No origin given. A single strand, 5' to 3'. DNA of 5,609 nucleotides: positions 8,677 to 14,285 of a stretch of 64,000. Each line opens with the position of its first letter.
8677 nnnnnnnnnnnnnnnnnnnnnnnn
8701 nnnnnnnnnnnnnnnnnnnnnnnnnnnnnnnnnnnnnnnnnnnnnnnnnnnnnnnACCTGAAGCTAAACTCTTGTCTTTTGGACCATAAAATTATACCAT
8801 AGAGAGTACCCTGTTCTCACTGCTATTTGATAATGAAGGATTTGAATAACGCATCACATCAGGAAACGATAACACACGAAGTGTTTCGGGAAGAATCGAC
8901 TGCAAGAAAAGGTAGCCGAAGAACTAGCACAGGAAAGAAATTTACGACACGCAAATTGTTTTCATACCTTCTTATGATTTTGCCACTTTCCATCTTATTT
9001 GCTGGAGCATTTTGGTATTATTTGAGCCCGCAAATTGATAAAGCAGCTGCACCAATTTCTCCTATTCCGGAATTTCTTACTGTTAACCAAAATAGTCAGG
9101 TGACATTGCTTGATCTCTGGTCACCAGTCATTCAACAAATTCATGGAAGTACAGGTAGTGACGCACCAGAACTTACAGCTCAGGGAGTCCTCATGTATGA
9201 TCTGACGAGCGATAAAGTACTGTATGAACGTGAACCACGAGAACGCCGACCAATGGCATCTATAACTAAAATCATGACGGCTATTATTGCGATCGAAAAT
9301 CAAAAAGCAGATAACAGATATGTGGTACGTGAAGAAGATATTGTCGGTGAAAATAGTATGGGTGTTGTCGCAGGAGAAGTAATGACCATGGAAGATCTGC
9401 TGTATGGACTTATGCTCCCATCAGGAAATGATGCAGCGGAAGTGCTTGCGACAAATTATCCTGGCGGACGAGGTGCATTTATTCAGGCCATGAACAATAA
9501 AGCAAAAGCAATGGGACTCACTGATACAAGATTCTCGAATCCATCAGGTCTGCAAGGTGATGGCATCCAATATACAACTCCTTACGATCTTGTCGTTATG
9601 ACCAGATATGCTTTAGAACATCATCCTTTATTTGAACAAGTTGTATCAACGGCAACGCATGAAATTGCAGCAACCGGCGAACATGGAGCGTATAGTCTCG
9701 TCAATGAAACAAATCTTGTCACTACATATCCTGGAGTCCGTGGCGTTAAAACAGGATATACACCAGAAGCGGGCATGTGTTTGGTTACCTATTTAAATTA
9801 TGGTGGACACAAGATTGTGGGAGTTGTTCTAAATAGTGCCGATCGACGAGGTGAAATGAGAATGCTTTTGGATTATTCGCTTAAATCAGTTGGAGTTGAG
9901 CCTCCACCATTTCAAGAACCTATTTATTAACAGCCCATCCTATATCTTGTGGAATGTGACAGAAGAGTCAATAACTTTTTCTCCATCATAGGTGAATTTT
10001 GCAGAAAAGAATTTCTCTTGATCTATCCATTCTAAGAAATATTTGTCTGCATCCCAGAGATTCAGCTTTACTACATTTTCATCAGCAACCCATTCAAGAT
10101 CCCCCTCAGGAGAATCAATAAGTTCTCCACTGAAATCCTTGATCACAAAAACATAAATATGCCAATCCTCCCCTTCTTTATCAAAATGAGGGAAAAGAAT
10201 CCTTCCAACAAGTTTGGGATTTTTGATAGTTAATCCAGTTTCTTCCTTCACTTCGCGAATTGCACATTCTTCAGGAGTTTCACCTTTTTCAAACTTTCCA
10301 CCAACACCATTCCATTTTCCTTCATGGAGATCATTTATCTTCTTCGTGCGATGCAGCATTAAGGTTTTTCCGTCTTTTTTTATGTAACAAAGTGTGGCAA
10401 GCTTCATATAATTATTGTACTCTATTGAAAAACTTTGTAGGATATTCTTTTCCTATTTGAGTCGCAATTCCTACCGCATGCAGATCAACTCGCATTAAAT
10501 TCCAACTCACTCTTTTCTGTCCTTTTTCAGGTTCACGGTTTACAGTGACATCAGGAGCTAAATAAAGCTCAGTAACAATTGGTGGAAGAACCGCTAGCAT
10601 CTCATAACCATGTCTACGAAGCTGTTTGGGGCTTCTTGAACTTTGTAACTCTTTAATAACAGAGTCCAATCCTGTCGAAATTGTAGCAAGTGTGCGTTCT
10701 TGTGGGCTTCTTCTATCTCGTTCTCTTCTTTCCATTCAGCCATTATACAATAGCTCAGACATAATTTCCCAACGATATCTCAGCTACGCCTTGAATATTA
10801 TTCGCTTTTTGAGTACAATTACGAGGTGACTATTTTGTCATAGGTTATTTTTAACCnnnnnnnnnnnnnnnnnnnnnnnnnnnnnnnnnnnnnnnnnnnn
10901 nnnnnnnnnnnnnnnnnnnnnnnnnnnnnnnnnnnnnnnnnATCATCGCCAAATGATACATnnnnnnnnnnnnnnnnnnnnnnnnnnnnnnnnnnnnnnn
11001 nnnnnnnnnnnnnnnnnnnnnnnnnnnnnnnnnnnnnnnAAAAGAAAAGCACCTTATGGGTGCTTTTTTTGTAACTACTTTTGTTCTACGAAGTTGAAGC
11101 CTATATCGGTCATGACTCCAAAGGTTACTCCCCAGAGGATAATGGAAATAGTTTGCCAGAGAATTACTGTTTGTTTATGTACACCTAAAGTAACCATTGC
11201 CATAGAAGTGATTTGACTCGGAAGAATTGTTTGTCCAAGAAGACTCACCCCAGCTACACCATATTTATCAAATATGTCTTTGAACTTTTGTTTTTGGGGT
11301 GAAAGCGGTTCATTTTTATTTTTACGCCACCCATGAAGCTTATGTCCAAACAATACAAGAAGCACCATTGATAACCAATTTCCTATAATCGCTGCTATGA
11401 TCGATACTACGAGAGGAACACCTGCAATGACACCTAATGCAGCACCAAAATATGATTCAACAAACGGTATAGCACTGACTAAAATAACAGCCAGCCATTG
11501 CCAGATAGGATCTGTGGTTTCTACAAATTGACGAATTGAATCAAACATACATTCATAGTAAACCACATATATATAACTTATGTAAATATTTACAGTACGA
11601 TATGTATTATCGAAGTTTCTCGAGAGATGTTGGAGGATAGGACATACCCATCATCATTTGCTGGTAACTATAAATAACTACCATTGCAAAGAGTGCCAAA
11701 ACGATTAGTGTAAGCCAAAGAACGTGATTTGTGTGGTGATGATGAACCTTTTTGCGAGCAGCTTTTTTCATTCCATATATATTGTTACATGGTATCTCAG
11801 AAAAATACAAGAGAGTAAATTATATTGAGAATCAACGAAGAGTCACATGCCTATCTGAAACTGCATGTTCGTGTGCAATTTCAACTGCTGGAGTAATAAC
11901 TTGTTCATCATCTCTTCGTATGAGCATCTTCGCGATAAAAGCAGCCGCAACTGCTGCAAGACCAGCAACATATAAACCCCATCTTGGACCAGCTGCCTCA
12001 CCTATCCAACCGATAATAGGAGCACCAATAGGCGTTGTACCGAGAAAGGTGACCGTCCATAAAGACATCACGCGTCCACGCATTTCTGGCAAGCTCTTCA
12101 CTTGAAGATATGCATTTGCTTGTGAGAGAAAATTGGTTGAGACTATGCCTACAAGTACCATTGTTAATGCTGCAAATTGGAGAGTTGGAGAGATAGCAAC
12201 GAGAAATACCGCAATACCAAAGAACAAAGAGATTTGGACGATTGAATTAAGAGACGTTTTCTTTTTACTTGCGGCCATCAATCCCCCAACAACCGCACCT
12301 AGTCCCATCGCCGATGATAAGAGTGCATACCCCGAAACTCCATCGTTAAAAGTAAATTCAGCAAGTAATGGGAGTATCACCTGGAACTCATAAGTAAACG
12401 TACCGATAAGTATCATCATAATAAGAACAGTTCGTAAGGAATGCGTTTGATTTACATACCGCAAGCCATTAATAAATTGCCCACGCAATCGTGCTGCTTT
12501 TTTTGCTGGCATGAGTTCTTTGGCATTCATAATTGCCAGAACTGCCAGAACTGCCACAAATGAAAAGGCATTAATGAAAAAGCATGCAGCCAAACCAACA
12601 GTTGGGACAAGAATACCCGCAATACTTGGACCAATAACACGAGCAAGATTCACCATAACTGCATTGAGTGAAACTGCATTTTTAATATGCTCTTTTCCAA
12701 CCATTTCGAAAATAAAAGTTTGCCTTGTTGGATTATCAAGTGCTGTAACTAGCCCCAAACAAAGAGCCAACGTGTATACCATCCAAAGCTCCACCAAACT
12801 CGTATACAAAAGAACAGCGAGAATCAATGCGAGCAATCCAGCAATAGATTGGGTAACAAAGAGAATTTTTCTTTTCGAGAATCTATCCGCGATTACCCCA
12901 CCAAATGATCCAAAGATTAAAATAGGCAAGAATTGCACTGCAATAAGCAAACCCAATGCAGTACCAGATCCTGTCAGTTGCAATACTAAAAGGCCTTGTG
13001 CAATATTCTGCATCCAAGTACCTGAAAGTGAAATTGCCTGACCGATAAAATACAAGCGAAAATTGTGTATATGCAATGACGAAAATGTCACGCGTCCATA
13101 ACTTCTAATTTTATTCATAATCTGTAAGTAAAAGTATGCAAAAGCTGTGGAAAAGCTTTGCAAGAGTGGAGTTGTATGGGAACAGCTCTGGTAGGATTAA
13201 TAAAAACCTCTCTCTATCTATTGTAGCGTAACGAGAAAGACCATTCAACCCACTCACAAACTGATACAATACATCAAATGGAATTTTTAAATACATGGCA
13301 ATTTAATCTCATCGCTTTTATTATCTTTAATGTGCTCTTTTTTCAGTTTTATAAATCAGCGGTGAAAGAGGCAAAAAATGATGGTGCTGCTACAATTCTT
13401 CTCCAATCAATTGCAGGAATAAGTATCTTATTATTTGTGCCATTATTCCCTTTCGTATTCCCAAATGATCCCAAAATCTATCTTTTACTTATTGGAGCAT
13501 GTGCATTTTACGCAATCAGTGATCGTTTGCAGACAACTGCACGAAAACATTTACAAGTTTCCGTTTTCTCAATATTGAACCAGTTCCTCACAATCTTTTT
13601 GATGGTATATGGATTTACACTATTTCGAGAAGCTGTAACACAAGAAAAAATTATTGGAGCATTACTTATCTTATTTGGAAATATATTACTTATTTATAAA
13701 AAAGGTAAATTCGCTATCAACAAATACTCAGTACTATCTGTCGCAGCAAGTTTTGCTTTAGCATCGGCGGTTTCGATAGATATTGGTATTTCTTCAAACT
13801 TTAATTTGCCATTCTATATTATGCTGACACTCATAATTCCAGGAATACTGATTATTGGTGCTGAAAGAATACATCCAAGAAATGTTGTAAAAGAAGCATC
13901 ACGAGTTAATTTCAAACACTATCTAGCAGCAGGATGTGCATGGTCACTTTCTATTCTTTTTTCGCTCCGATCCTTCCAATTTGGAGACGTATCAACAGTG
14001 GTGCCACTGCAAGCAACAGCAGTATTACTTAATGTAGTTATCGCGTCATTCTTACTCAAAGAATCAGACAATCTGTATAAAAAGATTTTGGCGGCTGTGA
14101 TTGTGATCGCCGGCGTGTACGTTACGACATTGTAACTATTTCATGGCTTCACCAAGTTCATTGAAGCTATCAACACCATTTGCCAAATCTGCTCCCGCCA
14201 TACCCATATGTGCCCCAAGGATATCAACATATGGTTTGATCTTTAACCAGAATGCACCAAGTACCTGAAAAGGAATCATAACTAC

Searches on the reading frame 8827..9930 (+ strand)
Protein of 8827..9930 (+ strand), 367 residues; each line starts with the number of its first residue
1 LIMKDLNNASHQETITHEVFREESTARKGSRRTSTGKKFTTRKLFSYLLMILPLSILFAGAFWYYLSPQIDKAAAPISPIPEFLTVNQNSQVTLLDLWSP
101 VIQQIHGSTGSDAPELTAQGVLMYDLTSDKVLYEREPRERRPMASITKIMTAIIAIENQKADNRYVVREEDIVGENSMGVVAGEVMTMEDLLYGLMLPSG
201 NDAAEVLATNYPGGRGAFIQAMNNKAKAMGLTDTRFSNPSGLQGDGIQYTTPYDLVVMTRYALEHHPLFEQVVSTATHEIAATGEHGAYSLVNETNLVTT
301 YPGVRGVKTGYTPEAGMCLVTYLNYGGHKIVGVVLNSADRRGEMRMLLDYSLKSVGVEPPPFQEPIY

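Call 9: search_protein_families(library=pfam, proteins=[window:8827-9930:+])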
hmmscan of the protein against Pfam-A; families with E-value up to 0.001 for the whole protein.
window:8827-9930:+ (367 aa): 2 families
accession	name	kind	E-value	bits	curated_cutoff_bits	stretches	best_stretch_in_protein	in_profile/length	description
PF00768.25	Peptidase_S11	-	4.8e-48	164.1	27.6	1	111-337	5-237/239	D-alanyl-D-alanine carboxypeptidase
PF13354.11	Beta-lactamase2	-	1.2e-06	28.5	22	1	120-258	1-142/214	Beta-lactamase enzyme family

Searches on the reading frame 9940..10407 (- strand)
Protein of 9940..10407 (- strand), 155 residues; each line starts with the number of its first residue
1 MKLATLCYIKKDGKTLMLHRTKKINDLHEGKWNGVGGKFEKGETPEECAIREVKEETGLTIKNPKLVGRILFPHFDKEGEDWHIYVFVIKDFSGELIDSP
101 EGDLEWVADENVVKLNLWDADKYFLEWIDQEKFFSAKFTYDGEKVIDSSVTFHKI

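Call 9: search_protein_families(library=pfam, proteins=[window:9940-10407:-])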
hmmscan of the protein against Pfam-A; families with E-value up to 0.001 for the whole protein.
window:9940-10407:- (155 aa): 2 families
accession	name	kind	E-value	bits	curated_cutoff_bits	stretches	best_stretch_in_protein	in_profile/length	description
PF00293.34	NUDIX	-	3.8e-21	75.9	21.1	1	7-127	8-133/134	NUDIX domain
PF14815.12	NUDIX_4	-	9.5e-08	32.3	35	1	7-126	3-112/113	NUDIX domain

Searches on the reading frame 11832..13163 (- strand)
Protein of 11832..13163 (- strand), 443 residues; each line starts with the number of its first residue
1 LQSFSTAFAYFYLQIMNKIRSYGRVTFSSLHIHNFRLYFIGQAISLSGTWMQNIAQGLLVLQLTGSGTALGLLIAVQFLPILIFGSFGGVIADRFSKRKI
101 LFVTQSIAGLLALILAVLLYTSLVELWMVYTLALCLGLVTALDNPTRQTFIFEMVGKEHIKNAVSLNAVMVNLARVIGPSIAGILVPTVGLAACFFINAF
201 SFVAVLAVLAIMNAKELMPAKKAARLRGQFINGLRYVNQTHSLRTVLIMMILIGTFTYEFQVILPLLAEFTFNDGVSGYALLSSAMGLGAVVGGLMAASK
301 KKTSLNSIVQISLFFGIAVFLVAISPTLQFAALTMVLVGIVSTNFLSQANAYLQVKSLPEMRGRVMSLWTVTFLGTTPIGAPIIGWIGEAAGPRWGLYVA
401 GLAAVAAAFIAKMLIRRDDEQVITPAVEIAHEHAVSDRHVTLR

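Call 9: search_protein_families(library=pfam, proteins=[window:11832-13163:-])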
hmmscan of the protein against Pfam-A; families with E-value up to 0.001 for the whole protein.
window:11832-13163:- (443 aa): 2 families
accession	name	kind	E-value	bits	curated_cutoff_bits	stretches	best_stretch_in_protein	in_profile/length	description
PF05977.19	MFS_3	-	1.7e-58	198.8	27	1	26-414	3-393/524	Transmembrane secretion effector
PF07690.21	MFS_1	-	1.5e-35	123.2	33.4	2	39-371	2-337/347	Major Facilitator Superfamily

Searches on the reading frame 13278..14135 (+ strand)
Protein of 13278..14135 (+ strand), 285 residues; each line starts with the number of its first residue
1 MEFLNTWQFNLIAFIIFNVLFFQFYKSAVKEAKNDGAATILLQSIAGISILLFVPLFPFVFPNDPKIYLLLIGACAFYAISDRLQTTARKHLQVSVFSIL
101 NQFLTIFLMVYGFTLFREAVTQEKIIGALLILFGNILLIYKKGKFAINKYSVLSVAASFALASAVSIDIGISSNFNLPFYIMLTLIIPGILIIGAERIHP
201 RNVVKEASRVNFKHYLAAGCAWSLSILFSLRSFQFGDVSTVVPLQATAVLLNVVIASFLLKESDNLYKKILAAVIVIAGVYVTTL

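Call 68: search_protein_families(library=pfam, proteins=[window:13278-14135:+], max_evalue=0.01)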
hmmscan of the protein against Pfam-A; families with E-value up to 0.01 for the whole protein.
window:13278-14135:+ (285 aa): 1 family
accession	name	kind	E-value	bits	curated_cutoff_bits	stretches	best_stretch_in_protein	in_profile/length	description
PF00892.27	EamA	-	2.6e-10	41.2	28.2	2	156-284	9-134/135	EamA-like transporter family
